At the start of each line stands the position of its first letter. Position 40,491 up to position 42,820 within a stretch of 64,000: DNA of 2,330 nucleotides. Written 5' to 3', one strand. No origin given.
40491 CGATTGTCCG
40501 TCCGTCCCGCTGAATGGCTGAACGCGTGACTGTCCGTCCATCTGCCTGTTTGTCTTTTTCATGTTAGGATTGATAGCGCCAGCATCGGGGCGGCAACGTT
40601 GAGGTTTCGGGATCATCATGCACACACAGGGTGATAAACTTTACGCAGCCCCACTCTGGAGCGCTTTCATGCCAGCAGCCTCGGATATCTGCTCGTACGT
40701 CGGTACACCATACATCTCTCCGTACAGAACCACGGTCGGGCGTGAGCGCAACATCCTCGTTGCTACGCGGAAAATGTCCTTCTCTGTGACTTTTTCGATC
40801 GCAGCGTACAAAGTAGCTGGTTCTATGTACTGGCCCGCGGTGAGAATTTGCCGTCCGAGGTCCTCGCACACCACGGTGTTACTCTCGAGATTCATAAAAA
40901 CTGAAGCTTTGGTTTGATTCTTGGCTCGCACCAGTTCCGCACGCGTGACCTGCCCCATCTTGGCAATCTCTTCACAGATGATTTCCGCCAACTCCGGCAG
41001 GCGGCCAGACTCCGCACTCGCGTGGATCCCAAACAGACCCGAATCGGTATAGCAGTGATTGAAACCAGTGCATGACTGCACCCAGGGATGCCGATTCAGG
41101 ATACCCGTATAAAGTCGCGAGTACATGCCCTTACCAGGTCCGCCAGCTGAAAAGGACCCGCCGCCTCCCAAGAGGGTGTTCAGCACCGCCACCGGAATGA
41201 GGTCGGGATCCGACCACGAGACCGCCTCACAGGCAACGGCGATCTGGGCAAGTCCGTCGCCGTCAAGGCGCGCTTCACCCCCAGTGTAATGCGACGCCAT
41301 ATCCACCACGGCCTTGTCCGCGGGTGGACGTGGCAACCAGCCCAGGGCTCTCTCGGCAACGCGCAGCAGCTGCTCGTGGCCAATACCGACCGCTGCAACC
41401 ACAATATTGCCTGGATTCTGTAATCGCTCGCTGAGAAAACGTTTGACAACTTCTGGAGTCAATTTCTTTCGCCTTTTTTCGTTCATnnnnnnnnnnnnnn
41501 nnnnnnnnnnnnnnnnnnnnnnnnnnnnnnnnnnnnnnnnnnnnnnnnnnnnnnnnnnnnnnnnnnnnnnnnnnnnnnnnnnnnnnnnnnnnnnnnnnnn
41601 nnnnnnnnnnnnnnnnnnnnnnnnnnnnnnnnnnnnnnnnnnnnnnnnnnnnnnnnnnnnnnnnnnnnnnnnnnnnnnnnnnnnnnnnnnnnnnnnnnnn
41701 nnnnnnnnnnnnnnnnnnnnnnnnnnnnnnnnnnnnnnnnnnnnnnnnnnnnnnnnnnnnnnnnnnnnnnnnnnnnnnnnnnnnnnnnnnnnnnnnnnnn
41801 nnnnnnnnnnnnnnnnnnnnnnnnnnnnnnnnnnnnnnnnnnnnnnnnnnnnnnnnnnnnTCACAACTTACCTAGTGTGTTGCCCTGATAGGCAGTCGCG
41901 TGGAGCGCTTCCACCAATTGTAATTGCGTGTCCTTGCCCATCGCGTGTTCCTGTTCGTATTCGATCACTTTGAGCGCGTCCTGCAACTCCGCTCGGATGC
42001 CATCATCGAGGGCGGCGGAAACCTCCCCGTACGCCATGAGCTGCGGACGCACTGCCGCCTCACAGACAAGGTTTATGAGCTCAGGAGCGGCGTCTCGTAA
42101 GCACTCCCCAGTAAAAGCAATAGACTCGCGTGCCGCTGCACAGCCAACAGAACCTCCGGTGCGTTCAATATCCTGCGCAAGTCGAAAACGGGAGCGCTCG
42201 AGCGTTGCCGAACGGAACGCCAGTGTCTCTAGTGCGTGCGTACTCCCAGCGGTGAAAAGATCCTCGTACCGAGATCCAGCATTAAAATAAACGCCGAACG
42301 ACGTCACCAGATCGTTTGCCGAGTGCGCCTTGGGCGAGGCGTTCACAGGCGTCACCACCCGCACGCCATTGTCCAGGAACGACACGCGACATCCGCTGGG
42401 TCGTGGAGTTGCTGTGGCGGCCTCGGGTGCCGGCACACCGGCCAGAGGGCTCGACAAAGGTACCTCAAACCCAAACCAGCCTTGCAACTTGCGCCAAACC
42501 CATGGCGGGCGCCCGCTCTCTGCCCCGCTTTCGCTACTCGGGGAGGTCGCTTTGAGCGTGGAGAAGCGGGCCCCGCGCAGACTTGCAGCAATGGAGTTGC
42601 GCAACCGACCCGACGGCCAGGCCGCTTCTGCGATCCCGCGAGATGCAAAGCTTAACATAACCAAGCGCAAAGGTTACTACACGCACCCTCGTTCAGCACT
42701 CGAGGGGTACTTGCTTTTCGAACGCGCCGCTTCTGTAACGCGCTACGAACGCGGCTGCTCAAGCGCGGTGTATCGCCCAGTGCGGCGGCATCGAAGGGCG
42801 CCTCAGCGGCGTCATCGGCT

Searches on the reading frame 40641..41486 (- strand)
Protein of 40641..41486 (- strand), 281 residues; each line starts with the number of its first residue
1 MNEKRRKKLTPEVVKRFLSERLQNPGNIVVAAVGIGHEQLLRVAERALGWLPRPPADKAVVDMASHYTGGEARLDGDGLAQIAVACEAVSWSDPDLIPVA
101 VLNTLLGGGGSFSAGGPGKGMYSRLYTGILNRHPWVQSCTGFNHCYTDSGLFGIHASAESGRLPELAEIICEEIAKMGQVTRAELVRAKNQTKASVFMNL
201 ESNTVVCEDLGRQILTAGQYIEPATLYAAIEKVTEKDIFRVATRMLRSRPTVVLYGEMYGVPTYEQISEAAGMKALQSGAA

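Call 14: search_protein_families(library=pfam, proteins=[window:40641-41486:-], max_evalue=0.001)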
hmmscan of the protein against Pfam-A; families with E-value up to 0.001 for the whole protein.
window:40641-41486:- (281 aa): 1 family
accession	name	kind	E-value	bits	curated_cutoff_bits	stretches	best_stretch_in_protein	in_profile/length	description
PF05193.26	Peptidase_M16_C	-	2.6e-30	106.1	23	1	8-191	1-180/181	Peptidase M16 inactive domain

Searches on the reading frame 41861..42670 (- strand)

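Call 14: search_protein_families(library=pfam, proteins=[window:41861-42670:-], max_evalue=0.001)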
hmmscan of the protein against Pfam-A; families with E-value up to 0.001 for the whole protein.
window:41861-42670:- (269 aa): 1 family
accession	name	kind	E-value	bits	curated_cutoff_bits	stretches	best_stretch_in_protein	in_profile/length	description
PF00675.25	Peptidase_M16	-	1.3e-16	61.3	22.3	1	119-268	9-143/149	Insulinase (Peptidase family M16)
